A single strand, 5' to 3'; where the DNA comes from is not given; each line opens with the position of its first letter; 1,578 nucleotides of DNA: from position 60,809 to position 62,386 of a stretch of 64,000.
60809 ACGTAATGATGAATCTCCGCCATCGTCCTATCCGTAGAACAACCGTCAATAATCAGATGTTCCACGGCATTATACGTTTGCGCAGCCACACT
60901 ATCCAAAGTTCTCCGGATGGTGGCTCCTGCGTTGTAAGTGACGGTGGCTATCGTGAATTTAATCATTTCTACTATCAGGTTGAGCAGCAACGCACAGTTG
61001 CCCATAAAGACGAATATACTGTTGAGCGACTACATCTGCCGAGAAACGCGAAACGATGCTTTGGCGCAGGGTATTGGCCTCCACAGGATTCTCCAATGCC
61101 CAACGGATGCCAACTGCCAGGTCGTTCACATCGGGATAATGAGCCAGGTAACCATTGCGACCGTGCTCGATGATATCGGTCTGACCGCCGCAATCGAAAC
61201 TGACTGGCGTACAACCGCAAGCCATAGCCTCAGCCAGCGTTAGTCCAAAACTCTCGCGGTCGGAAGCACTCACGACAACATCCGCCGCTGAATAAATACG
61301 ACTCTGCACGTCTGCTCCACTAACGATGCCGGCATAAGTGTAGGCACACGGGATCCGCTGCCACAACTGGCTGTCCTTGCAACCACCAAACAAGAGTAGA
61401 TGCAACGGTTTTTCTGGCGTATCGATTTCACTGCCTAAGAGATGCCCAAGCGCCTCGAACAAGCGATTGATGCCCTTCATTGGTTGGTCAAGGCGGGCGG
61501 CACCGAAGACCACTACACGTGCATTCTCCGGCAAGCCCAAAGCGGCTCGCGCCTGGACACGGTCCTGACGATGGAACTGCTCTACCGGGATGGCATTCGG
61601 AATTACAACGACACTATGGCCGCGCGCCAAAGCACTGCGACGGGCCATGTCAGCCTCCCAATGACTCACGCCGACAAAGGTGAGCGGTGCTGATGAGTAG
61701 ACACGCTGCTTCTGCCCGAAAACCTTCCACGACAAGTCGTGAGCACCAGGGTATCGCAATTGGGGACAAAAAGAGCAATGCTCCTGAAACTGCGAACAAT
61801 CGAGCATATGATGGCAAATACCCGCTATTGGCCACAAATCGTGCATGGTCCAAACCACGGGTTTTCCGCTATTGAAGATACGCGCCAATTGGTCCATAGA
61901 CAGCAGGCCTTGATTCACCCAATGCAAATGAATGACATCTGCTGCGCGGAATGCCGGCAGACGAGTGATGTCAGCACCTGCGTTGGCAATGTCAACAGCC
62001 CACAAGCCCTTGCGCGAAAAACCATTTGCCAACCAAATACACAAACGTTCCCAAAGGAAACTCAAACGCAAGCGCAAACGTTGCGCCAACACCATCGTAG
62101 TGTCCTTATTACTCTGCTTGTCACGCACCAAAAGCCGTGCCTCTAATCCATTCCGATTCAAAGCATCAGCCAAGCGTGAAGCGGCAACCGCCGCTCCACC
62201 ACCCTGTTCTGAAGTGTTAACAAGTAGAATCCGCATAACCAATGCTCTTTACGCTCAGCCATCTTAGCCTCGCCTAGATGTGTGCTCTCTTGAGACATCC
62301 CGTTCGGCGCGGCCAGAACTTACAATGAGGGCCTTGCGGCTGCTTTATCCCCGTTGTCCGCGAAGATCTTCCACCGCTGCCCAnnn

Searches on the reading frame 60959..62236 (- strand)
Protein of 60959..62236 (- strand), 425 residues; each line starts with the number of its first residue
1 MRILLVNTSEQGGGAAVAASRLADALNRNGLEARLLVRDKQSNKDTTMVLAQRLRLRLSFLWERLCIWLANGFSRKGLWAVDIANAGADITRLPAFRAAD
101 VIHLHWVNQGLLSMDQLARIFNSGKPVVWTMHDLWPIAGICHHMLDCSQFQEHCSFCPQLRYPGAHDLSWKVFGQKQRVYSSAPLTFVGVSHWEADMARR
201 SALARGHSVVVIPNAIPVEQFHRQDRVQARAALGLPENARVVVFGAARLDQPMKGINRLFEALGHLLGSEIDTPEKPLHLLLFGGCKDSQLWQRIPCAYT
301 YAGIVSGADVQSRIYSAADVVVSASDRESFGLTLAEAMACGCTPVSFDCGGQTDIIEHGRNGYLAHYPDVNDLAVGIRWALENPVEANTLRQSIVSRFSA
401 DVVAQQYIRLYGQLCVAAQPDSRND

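Call 80: search_protein_families(library=ncbifam, proteins=[window:60959-62236:-], max_evalue=0.001)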
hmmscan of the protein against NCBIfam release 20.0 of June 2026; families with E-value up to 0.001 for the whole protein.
window:60959-62236:- (425 aa): 30 families (the best 25 are shown)
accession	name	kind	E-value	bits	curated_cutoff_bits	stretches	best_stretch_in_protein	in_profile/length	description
TIGR03999.1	thiol_BshA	equivalog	5e-21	75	273.7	1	203-414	163-373/375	N-acetyl-alpha-D-glucosaminyl L-malate synthase BshA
NF041876.1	EPS_EpsE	equivalog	3.1e-18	66.2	400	1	302-405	281-387/389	exopolysaccharide biosynthesis GT4 family glycosyltransferase EpsE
NF053787.1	GlcN_PG_synth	equivalog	1.8e-17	63.2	480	1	207-414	164-359/361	N-acetylglucosaminyl phosphatidylglycerol synthase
TIGR03449.1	mycothiol_MshA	equivalog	1.5e-16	60.4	462.5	1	204-412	185-401/406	D-inositol-3-phosphate glycosyltransferase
TIGR03088.1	stp2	hypoth_equivalog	4.1e-16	59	409.05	1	186-414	139-373/374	TIGR03088 family PEP-CTERM/XrtA system glycosyltransferase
NF038295.1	EPS_HpsP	equivalog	9.2e-14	51.2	550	1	179-414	152-387/388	hormogonium polysaccharide biosynthesis glycosyltransferase HpsP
TIGR02149.1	glgA_Coryne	subfamily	7.3e-13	48.4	302.4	1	313-414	279-390/391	glycogen synthase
TIGR04047.1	MSMEG_0565_glyc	hypoth_equivalog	1.2e-11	44.4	259.85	1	294-411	254-371/373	MSMEG_0565 family glycosyltransferase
TIGR02095.1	glgA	subfamily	1.6e-11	43.6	328.45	1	229-413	282-476/477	glycogen/starch synthase, ADP-glucose type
TIGR04063.1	stp3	hypoth_equivalog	1.2e-10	40.8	442.05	1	196-393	171-370/397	TIGR04063 family PEP-CTERM/XrtA system glycosyltransferase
NF038229.1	Glyco4_Geo_Pelo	equivalog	1.6e-10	40.5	400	1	209-414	135-336/338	GPMC system family 4 glycosyltransferase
NF012028.0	PRK15484.1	subfamily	2.5e-08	33.5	618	1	208-407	162-371/380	lipopolysaccharide N-acetylglucosaminyltransferase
TIGR02472.1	sucr_P_syn_N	equivalog_domain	3.2e-08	32.8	576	1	320-386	343-409/439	sucrose-phosphate synthase, putative, glycosyltransferase domain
NF001901.0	PRK00654.1-5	equivalog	8.5e-08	31.1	649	1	312-419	385-496/502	glycogen synthase GlgA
NF001904.0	PRK00654.2-3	equivalog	1.3e-07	30.7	577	1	312-414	366-474/475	glycogen synthase GlgA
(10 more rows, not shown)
